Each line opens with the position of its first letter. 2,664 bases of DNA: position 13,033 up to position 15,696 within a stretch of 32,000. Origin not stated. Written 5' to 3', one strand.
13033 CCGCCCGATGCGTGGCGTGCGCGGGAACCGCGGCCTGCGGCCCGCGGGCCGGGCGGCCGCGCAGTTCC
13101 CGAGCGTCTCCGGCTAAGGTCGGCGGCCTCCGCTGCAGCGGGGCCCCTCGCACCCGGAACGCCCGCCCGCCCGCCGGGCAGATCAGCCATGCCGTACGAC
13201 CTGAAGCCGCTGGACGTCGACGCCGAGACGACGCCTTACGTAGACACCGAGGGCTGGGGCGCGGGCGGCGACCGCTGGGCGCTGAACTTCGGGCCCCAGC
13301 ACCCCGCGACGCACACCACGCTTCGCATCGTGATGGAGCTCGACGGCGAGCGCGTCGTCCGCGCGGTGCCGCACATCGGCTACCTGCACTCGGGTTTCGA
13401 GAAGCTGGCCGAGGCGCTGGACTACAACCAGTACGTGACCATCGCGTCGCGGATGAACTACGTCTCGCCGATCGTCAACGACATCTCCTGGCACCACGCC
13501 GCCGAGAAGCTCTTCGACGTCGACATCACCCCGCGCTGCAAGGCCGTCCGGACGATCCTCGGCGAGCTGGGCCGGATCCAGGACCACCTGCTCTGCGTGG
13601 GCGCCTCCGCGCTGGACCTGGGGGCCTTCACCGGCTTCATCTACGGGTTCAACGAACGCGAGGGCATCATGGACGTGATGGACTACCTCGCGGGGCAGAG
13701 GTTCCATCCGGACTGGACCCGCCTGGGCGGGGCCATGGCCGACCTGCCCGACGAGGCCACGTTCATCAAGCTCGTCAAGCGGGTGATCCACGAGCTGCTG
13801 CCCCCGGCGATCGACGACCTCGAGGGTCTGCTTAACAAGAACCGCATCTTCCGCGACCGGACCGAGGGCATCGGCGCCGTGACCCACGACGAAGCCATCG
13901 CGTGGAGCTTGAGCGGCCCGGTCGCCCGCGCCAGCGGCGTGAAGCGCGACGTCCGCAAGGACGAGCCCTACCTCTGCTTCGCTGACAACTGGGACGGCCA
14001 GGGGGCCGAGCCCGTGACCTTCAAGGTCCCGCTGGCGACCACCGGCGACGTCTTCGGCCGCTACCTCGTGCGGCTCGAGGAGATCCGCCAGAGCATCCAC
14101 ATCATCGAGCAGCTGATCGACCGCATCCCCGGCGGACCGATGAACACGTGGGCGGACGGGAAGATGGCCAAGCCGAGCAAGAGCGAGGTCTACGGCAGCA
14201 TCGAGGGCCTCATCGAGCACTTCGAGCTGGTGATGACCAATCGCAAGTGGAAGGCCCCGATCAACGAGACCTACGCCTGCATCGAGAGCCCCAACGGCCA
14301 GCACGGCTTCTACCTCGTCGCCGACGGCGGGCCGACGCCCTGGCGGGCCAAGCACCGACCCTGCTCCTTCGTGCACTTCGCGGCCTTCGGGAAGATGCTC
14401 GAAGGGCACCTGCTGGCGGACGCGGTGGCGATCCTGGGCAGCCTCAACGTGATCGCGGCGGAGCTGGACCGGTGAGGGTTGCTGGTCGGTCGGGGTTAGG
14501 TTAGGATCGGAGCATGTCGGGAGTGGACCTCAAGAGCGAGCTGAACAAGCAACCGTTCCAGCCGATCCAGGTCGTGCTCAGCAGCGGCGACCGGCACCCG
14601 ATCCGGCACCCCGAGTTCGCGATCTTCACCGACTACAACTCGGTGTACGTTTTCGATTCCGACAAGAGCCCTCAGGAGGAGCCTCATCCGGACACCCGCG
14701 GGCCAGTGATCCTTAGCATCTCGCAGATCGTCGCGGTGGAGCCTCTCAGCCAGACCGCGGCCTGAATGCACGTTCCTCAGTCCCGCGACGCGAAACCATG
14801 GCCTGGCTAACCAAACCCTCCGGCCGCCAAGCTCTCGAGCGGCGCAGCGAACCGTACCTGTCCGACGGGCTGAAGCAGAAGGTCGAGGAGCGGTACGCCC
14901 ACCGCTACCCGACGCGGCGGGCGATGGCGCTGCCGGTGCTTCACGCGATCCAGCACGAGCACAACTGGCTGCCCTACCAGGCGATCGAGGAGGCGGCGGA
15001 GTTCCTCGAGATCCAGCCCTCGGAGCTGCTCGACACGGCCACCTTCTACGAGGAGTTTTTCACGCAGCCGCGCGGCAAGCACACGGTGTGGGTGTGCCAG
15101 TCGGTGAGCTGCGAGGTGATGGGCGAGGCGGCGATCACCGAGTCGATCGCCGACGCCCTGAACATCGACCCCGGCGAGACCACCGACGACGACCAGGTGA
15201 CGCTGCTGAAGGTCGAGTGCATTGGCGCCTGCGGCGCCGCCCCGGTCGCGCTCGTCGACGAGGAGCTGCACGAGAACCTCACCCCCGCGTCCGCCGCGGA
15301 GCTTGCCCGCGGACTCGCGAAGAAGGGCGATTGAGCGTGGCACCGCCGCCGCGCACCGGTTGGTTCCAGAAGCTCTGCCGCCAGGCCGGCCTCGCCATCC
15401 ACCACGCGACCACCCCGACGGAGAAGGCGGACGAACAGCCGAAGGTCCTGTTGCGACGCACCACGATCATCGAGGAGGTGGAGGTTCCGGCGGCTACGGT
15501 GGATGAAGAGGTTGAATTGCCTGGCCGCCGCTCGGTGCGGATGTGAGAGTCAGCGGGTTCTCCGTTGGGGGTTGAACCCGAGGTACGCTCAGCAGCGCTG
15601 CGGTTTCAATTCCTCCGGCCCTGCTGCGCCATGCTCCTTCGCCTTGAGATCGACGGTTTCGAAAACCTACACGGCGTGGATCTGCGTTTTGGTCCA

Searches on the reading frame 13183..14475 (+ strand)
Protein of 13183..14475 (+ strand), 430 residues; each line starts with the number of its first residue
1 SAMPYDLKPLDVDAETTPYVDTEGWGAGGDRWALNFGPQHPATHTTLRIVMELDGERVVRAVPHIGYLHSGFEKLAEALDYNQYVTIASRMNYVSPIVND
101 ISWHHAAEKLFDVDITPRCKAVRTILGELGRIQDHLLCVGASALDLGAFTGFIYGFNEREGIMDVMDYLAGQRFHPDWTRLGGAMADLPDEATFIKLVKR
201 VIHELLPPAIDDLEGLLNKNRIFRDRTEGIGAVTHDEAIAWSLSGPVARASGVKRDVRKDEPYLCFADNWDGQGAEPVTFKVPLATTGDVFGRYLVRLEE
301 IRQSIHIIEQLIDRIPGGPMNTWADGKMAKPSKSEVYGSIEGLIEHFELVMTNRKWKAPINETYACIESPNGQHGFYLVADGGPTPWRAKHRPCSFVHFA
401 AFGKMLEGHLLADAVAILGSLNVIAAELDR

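Call 7: search_protein_families(library=ncbifam, proteins=[window:13183-14475:+], max_evalue=0.1)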
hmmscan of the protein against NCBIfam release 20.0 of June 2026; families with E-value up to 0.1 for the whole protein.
window:13183-14475:+ (430 aa): 10 families
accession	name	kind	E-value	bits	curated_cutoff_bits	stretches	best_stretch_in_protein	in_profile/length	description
TIGR01962.1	NuoD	equivalog_domain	1.2e-126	422.7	459.35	1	32-430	3-386/386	NADH dehydrogenase (quinone) subunit D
NF004739.1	PRK06075.1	equivalog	2.8e-124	414.8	360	1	33-430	2-384/384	NADH-quinone oxidoreductase subunit D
NF009808.0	PRK13292.1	equivalog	5e-104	348.8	1156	1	29-430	405-791/791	NADH-quinone oxidoreductase subunit B/C/D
NF008974.0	PRK12322.1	equivalog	5.6e-101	338.1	522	2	32-342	7-305/366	NADH-quinone oxidoreductase subunit D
NF008728.0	PRK11742.1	equivalog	4.9e-96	322.4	840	1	32-430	215-598/598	NADH-quinone oxidoreductase subunit C/D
NF005649.0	PRK07415.1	equivalog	1.5e-91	307.4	583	1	30-430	9-394/394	NAD(P)H-quinone oxidoreductase subunit H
NF040602.1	F420_dehyd_FpoD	exception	1.1e-79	268.2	600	1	34-430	10-372/372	F420H2 dehydrogenase subunit FpoD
NF045518.1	H2_NiFeSe_large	exception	0.0028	16.5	780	1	47-138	16-106/485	NiFeSe hydrogenase large subunit HysA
NF033181.1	NiFeSe_hydrog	equivalog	0.025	13.5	600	1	47-138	16-106/507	nickel-dependent hydrogenase large subunit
TIGR03295.1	frhA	equivalog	0.055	12.4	392.5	0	48-214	18-190/412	coenzyme F420 hydrogenase subunit alpha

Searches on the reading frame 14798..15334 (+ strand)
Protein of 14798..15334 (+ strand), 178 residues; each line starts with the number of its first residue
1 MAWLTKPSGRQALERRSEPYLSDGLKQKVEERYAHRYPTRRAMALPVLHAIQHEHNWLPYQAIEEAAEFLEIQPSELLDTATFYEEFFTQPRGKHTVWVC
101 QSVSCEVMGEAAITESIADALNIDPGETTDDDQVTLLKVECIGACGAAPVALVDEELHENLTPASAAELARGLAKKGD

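Call 5: search_protein_families(library=pfam, proteins=[window:14798-15334:+], max_evalue=0.01)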
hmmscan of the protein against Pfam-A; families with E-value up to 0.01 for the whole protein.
window:14798-15334:+ (178 aa): 1 family
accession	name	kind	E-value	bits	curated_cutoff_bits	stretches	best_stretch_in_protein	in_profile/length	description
PF01257.25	2Fe-2S_thioredx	-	7.3e-46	156.1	24.8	1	32-171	3-142/145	Thioredoxin-like [2Fe-2S] ferredoxin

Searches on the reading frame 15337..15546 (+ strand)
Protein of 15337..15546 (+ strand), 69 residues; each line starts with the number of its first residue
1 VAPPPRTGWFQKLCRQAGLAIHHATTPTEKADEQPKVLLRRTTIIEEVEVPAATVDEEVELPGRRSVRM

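Call 7: search_protein_families(library=ncbifam, proteins=[window:15337-15546:+], max_evalue=0.1)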
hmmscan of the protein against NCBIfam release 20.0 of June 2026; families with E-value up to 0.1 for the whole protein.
window:15337-15546:+ (69 aa): 0 families

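Call 61: search_protein_families(library=pfam, proteins=[window:15337-15546:+], max_evalue=0.05)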
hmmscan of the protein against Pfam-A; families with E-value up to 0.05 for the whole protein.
window:15337-15546:+ (69 aa): 0 families
